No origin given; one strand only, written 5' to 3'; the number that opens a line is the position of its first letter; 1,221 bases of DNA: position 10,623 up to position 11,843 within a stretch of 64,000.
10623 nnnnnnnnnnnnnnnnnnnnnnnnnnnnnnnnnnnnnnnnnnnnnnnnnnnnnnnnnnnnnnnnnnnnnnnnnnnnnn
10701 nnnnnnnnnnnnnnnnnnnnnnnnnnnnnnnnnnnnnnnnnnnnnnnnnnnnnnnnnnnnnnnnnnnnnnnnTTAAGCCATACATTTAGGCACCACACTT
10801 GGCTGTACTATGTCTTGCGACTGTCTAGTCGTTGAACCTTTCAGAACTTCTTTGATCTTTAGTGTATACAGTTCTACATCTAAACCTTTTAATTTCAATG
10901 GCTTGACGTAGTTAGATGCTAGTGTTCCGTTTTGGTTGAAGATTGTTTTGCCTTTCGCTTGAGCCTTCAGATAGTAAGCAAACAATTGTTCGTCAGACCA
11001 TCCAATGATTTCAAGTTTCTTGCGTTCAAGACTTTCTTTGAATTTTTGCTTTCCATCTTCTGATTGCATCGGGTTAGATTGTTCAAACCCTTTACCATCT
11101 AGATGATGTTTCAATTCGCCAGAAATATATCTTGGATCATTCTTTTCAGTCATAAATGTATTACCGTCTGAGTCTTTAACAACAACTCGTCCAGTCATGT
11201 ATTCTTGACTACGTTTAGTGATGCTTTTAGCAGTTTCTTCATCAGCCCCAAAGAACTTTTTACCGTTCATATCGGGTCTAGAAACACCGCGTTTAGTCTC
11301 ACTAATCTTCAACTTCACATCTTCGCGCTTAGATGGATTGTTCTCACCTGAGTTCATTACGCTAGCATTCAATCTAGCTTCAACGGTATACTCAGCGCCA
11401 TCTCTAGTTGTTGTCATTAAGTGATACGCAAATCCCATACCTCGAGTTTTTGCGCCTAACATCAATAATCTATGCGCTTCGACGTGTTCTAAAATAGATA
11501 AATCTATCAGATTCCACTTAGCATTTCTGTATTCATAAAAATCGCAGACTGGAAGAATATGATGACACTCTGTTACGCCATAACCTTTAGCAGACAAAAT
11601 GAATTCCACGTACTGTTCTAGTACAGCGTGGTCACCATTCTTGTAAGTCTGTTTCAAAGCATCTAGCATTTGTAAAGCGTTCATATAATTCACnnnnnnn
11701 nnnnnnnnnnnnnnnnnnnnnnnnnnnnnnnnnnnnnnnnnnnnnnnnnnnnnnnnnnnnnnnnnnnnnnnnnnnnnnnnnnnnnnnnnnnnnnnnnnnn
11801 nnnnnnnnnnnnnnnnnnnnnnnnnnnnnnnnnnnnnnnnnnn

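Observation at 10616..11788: HNH-endonuclease-bearing insertion with group I intron hallmarks splits DNA polymerase gene 43 exactly inside motif A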

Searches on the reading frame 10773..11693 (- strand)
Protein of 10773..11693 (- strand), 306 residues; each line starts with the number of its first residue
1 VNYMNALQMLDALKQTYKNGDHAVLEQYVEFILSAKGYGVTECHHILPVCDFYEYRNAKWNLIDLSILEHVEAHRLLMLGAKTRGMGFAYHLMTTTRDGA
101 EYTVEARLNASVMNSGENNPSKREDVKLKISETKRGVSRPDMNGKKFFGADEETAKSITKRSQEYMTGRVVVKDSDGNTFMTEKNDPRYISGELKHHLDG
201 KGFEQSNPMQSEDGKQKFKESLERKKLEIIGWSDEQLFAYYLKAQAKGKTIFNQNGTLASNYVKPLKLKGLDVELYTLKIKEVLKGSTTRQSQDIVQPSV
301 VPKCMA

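Call 8: search_protein_families(library=phrogs, proteins=[window:10773-11693:-], max_evalue=0.001)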
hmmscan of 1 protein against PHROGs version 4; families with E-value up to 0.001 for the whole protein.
window:10773-11693:- (306 aa): 2 families
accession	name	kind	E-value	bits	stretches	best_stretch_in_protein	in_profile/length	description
phrog_12434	-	DNA, RNA and nucleotide metabolism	1.2e-62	213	1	21-272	16-266/292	HNH endonuclease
phrog_655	-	DNA, RNA and nucleotide metabolism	6.9e-17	63.4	1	25-260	30-249/343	homing endonuclease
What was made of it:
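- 10773..11684 (-): Homing-endonuclease ORF, 303 aa. AUG is at 11684 and UAA at 10775..10773. Its last ~24 codons (about 74 nt) run through P6a', P6', P7, P7.1 and P7.2. PHROG 12434 'HNH endonuclease' E 1e-62 and PHROG 655 'homing endonuclease' E 7e-17 (call 8).
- On HNH (beta-beta-alpha-Me) homing endonuclease: PHROG 12434 'HNH endonuclease' matches at E 1e-62 (call 8).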

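Call 9: search_protein_families(library=pfam, proteins=[window:10773-11693:-], max_evalue=0.01)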
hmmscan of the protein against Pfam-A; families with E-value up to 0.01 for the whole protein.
window:10773-11693:- (306 aa): 0 families

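Call 12: search_dna_similar(query=window:10773-11693:-, collection=phages, mode=protein, max_rows=40)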
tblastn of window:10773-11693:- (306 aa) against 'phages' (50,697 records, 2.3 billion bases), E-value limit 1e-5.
Records with a match: 75; places in all: 93; records where one place covers at least 80% of the query: 46.
Best place of each record, by identity: 60-80% 1; <60% 74.
By first word of the organism name: Escherichia 28; Dickeya 20; Salmonella 13; Vibrio 3; Shigella 3; Yersinia 3; Acinetobacter 1; Phage 1; Enterobacteria 1; Pectobacterium 1; and 1 more.
By host as written in the record: Dickeya solani 11; Escherichia coli 11; - 10; Pectobacterium sp. and Dickeya sp. 4; Salmonella enterica subsp. enterica serovar Enteritidis PT1 4; Escherichia coli K-12 3; Salmonella enterica subsp. enterica serovar Typhimurium ST313 2; Dickeya solani DSM28711 2; and 24 more.
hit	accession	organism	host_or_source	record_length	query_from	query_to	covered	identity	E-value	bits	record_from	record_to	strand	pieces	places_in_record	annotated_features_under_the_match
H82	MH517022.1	Acinetobacter phage SH-Ab 15599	Acinetobacter baumannii 15599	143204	4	300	97%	74.7%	2e-148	466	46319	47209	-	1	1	hypothetical protein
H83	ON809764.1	Salmonella phage SeF6a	Salmonella enterica subsp. enterica ...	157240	25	289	87%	39.7%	9e-43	162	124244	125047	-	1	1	HNH endonuclease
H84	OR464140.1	Salmonella phage CRW-SP2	Salmonella enterica subsp. enterica ...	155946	21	293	89%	38.2%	2e-41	158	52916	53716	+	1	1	hypothetical protein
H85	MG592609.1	Vibrio phage 1.244.A._10N.261.54.C3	Vibrio sp. sp. F13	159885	9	293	93%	36.2%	8e-32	162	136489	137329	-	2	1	hypothetical protein (x2)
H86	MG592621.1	Vibrio phage 1.255.O._10N.286.45.F1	Vibrio splendidus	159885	9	293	93%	36.2%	8e-32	162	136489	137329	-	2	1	hypothetical protein (x2)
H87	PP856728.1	Salmonella phage vB_STmST313_KE30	Salmonella enterica subsp. enterica ...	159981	21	289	88%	37.7%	2e-40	155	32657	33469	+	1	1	HNH endonuclease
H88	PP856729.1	Salmonella phage vB_STmST313_KE31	Salmonella enterica subsp. enterica ...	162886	21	289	88%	37.7%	2e-40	155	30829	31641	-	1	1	HNH endonuclease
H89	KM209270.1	Dickeya phage phiDP10.3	Pectobacterium sp. and Dickeya sp.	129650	25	289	87%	37.9%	6e-40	154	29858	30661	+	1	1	hypothetical protein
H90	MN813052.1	Dickeya phage Ds23CZ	Dickeya solani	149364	25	289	87%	37.9%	6e-40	154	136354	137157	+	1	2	hypothetical protein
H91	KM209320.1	Dickeya phage phiDP23.1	Pectobacterium sp. and Dickeya sp.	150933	25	289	87%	37.9%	6e-40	154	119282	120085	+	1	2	hypothetical protein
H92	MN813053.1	Dickeya phage Ds25CZ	Dickeya solani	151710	25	289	87%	37.9%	6e-40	154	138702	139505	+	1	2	hypothetical protein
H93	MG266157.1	Dickeya phage PP35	Dickeya solani F012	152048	25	289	87%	37.9%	6e-40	154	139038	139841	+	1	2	putative HNH endonuclease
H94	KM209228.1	Dickeya phage phiD3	Pectobacterium sp. and Dickeya sp.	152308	25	289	87%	37.9%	6e-40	154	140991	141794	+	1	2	hypothetical protein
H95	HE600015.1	Dickeya phage vB-DsoM-LIMEstone1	Dickeya solani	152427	25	289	87%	37.9%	6e-40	154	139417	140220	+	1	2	I-LimII: putative intron I-LimII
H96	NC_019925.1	Dickeya phage vB-DsoM-LIMEstone1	Dickeya solani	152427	25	289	87%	37.9%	6e-40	154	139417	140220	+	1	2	I-LimII: HNH endonuclease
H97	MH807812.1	Dickeya phage Kamild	Dickeya solani DSM28711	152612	25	289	87%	37.9%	6e-40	154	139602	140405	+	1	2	DNA polymerase; unable to determine coding region spans, may contain ... | putative homing endonuclease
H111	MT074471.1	Salmonella phage allotria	Salmonella enterica subsp. enterica ...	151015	25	289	87%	36.5%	2e-38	149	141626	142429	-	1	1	hypothetical protein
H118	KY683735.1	Escherichia phage ECD7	Escherichia coli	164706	8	286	91%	34.5%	3e-35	140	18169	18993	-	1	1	hypothetical protein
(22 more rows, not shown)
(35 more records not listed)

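Call 13: get_annotated_region(hit=H95, flank=4000)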
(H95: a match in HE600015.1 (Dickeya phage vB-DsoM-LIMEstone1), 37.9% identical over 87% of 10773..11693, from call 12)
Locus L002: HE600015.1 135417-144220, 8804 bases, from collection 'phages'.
description: Dickeya phage vB_DsoM_LIMEstone1 complete genome.
organism: Dickeya phage vB-DsoM-LIMEstone1 (NCBI taxid 2678590)
taxonomy: Viruses; Duplodnaviria; Heunggongvirae; Uroviricota; Caudoviricetes; Ackermannviridae; Aglimvirinae; Limestonevirus; Limestonevirus limestone
host: Dickeya solani; source: soil from potato trial field; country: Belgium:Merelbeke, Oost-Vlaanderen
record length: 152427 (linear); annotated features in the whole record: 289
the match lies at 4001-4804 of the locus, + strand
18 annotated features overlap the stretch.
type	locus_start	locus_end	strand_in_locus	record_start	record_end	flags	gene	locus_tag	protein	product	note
CDS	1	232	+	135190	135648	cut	-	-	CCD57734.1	unknown structural protein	ORF173; confirmed structural protein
regulatory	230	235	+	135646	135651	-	-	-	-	minus_10_signal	putative late promoter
CDS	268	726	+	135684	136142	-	-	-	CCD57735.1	unknown structural protein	ORF174; confirmed structural protein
regulatory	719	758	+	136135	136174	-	-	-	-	terminator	putative factor-independent terminator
CDS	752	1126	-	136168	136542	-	-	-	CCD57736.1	hypothetical protein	ORF175; putative coiled coil present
CDS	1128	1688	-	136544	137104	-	-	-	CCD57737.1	hypothetical protein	ORF176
regulatory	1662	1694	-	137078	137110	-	-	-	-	terminator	putative factor-independent terminator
CDS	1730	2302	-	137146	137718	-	-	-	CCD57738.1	hypothetical protein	ORF177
regulatory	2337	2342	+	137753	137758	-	-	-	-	minus_10_signal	putative late promoter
CDS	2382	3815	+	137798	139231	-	-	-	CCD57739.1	putative DNA polymerase gp43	ORF178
regulatory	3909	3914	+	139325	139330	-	-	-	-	minus_10_signal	putative late promoter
CDS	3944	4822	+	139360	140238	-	I-LimII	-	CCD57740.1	putative intron I-LimII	ORF179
CDS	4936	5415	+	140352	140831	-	-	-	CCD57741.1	putative DNA polymerase gp43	ORF180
CDS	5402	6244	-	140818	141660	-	I-LimIII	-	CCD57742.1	putative intron I-LimIII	ORF181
CDS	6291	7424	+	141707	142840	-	-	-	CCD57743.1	putative DNA polymerase gp43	ORF182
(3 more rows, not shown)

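Call 14: get_annotated_region(hit=H97, flank=4000)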
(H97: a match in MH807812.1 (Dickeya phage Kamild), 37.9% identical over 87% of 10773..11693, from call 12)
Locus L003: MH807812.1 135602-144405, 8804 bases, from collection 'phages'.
description: Dickeya phage Kamild, complete genome.
organism: Dickeya phage Kamild (NCBI taxid 2320190)
taxonomy: Viruses; Duplodnaviria; Heunggongvirae; Uroviricota; Caudoviricetes; Ackermannviridae; Aglimvirinae; Limestonevirus; Limestonevirus limestone
host: Dickeya solani DSM28711; source: wastewater; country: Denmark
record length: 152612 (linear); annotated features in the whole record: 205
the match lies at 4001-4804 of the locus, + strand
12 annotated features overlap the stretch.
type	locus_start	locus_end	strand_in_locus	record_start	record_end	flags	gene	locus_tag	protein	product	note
CDS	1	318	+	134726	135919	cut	-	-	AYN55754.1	hypothetical protein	-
CDS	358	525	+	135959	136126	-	-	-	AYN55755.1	hypothetical protein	-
CDS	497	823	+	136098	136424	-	-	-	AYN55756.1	hypothetical protein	-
CDS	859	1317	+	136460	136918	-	-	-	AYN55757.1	hypothetical protein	-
CDS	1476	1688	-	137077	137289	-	-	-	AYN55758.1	hypothetical protein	-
CDS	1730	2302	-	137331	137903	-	-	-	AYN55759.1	hypothetical protein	-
misc_feature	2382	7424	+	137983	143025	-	-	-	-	-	DNA polymerase; unable to determine coding region spans, may contain introns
CDS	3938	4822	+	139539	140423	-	-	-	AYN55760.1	putative homing endonuclease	-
CDS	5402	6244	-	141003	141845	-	-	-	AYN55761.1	putative homing endonuclease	-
CDS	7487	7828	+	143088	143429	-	-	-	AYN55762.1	hypothetical protein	-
CDS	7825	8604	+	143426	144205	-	-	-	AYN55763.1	putative 5'(3) deoxyribonucleotidase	-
CDS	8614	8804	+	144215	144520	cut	-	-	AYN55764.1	hypothetical protein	-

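Call 29: get_annotated_region(hit=H83, flank=1500)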
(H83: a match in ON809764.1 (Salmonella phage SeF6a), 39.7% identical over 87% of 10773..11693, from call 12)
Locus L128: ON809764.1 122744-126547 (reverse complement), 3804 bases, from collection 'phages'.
description: Salmonella phage SeF6a, complete genome.
organism: Salmonella phage SeF6a (NCBI taxid 2876785)
taxonomy: Viruses; Duplodnaviria; Heunggongvirae; Uroviricota; Caudoviricetes; Ackermannviridae; Cvivirinae; Kuttervirus
host: Salmonella enterica subsp. enterica serovar Typhimurium strain ATCC 14028S; source: -; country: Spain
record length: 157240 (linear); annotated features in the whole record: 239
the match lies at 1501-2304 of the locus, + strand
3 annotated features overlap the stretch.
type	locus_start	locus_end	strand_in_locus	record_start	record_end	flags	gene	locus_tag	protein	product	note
CDS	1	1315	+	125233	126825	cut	-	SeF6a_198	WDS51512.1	DNA polymerase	PHROG database:phrog_262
CDS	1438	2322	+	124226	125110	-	-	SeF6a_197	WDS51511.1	HNH endonuclease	PHROG database:phrog_12434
CDS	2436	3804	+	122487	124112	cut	-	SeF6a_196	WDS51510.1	DNA polymerase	PHROG database:phrog_262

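Call 30: get_annotated_region(hit=H84, flank=1500)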
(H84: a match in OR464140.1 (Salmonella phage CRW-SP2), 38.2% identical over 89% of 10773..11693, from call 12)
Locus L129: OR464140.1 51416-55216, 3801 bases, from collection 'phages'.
description: Salmonella phage CRW-SP2, complete genome.
organism: Salmonella phage CRW-SP2 (NCBI taxid 3079598)
taxonomy: Viruses; Duplodnaviria; Heunggongvirae; Uroviricota; Caudoviricetes; Ackermannviridae; Aglimvirinae
host: Salmonella enterica subsp. enterica serovar Paratyphi B; source: contaminated river water; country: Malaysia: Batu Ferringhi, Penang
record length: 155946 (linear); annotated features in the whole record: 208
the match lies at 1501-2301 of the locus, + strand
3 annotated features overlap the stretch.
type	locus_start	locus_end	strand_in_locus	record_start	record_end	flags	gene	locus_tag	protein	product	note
CDS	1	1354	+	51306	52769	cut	-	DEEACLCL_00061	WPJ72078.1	DNA-directed DNA polymerase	-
CDS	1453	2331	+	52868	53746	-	-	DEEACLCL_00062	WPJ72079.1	hypothetical protein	-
CDS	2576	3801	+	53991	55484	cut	-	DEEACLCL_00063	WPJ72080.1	DNA-directed DNA polymerase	-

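Call 31: get_annotated_region(hit=H85, flank=1500)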
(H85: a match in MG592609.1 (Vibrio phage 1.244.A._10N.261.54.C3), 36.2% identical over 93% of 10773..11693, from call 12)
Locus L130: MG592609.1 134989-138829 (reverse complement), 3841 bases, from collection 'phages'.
description: Vibrio phage 1.244.A._10N.261.54.C3, partial genome.
organism: Vibrio phage 1.244.A._10N.261.54.C3 (NCBI taxid 1881412)
taxonomy: Viruses; Duplodnaviria; Heunggongvirae; Uroviricota; Caudoviricetes; Ackermannviridae
host: Vibrio sp. sp. F13; source: iron chloride precipitation of 0.2um-filtered seawater, resuspended in oxalate solution; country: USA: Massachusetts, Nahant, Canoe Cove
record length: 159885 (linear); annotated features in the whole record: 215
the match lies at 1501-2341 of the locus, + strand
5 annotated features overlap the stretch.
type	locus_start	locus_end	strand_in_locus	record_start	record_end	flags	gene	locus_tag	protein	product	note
CDS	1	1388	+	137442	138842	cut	-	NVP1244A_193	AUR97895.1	ribonuclease H-like domain protein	NVP1244A_193; tara_best_match:OM-RGC.v1.000309961; cvp_best_match:RF_PEP_351518625; InterPro:IPR012337; pog:POG0359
CDS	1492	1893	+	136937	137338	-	-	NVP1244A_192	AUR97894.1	hypothetical protein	NVP1244A_192; cvp_best_match:RF_PEP_448260124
CDS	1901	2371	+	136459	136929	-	-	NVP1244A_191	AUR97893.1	hypothetical protein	NVP1244A_191; cvp_best_match:RF_PEP_448260124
CDS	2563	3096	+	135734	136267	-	-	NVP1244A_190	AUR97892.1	DNA polymerase family B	NVP1244A_190; cvp_best_match:RF_PEP_440789285; pfam:PF00136|pog:POG0359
CDS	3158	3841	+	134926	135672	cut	-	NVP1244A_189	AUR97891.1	hypothetical protein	NVP1244A_189; tara_best_match:OM-RGC.v1.010326406; cvp_best_match:NCBI_PEP_113952005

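Call 32: get_annotated_region(hit=H118, flank=1500)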
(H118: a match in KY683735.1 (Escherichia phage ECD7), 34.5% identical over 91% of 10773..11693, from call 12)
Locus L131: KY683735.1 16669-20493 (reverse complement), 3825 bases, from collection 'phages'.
description: Escherichia phage ECD7, complete genome.
organism: Escherichia phage ECD7 (NCBI taxid 1981499)
taxonomy: Viruses; Duplodnaviria; Heunggongvirae; Uroviricota; Caudoviricetes; Straboviridae; Krischvirus; Krischvirus ecd7
host: Escherichia coli; source: -; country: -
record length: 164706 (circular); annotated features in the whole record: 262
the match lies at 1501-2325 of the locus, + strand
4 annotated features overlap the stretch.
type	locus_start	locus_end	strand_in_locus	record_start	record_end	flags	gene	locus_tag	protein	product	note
CDS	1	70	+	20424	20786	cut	regA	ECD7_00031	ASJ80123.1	translational repressor protein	RegA translational repressor protein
CDS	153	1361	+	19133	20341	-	-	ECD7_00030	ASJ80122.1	DNA polymerase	-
CDS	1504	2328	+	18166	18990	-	-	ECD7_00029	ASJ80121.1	hypothetical protein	-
CDS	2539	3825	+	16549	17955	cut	-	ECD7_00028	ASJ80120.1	DNA polymerase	-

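Call 33: get_annotated_region(hit=H111, flank=1500)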
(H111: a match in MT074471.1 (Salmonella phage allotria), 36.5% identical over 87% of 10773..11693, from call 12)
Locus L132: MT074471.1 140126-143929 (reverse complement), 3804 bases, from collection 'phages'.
description: Salmonella phage allotria, complete genome.
organism: Salmonella phage allotria (NCBI taxid 2713274)
taxonomy: Viruses; Duplodnaviria; Heunggongvirae; Uroviricota; Caudoviricetes; Ackermannviridae; Cvivirinae; Kuttervirus; Kuttervirus allotria
host: Salmonella enterica subsp. enterica serovar Enteritidis PT1; source: wastewater; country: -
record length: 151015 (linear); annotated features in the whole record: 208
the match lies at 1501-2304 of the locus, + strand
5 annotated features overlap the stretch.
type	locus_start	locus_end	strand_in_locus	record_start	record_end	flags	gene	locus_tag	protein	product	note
CDS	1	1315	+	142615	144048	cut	-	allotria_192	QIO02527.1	DNA polymerase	DNA polymerase [Salmonella phage 38]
CDS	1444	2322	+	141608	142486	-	-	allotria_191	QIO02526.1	hypothetical protein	putative intron I-LimII [Dickeya virus Limestone]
CDS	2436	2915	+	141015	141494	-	-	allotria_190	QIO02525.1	DNA polymerase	DNA polymerase [Erwinia phage phiEa2809]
CDS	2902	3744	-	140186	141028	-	-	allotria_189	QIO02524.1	hypothetical protein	putative intron I-LimIII [Dickeya virus Limestone]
CDS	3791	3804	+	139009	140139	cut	-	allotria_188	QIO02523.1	DNA polymerase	DNA polymerase [Erwinia phage phiEa2809]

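Call 53: search_solved_structures(query=window:10773-11684:-, max_evalue=10, show_alignments=2)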
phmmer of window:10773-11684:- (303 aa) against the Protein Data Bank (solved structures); distinct sequences matched with E-value up to 10: 0.

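Call 54: search_protein_families(library=pfam, proteins=[window:10773-11684:-], max_evalue=10)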
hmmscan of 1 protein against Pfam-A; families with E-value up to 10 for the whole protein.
window:10773-11684:- (303 aa): 2 families
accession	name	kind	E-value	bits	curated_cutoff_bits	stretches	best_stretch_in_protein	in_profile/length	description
PF17227.7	DUF5302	-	0.056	14.9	25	1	207-223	2-18/52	Family of unknown function (DUF5302)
PF17837.6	4PPT_N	-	0.2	12.2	27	1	150-170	4-25/68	4'-phosphopantetheinyl transferase N-terminal domain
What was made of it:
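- On NUMOD3-containing endonucleases: There is no Pfam hit for the window protein even at E <= 10 (call 54).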

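Call 56: search_solved_structures(query=A2, max_evalue=10, show_alignments=2)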
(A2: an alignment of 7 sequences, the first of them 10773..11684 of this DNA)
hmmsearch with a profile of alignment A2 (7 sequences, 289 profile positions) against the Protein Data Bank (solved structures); distinct sequences matched with E-value up to 10: 3.
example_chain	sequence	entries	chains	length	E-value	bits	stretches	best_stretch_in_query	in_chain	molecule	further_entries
4haz_C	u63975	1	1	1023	1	11.8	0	15-89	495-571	Exportin-1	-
4hb0_C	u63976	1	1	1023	1.5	11.3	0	16-89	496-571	Exportin-1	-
5n1u_A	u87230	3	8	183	2.4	10.6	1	158-182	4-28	XEco2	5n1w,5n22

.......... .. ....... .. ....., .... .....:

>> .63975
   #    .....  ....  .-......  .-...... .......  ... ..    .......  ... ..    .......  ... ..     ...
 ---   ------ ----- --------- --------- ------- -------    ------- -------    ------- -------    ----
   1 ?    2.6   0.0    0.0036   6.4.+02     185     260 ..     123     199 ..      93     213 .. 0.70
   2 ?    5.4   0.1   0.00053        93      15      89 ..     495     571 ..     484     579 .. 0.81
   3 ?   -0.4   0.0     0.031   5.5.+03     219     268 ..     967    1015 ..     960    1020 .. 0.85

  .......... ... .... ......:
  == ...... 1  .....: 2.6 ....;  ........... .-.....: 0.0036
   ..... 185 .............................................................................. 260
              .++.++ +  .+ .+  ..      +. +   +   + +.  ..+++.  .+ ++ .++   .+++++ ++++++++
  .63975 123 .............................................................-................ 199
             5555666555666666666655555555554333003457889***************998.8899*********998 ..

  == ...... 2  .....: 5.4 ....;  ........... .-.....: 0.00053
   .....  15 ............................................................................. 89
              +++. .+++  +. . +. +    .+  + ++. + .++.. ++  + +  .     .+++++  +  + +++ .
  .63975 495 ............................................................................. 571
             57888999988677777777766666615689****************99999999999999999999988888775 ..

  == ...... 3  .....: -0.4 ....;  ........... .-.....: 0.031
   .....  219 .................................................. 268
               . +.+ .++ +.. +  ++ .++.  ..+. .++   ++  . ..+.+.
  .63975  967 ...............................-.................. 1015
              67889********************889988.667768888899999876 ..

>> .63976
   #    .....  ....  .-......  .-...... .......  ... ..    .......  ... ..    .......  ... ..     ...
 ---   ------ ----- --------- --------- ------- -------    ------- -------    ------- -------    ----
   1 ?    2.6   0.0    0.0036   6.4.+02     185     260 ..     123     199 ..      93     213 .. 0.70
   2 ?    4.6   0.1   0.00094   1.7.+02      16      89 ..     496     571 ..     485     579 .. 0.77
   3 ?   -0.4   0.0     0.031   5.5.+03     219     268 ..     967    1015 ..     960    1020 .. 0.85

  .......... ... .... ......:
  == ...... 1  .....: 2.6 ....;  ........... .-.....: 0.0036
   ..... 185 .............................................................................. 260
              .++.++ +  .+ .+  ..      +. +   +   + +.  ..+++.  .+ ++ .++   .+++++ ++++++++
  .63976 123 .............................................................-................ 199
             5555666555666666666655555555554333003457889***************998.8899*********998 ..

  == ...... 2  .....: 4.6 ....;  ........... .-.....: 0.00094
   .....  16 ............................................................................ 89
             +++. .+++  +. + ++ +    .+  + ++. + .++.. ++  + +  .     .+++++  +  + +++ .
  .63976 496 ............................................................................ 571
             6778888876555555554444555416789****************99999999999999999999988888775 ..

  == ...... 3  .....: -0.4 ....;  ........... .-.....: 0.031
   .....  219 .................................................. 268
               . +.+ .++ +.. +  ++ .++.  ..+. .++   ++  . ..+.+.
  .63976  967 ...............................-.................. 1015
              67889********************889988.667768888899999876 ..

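Call 57: search_protein_families(library=ncbifam, proteins=[window:10773-11684:-, L002:3944-4822:+, L131:1504-2328:+], max_evalue=1)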
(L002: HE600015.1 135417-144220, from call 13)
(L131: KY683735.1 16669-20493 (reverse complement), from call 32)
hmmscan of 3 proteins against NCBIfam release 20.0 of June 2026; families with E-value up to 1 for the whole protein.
window:10773-11684:- (303 aa): 1 family
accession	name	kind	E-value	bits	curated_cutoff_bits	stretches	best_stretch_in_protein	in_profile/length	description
NF004645.0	PRK05989.2-3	equivalog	0.044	11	1619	1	5-99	1406-1459/1597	cobaltochelatase subunit CobN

L002:3944-4822:+ (292 aa): 0 families

L131:1504-2328:+ (274 aa): 0 families
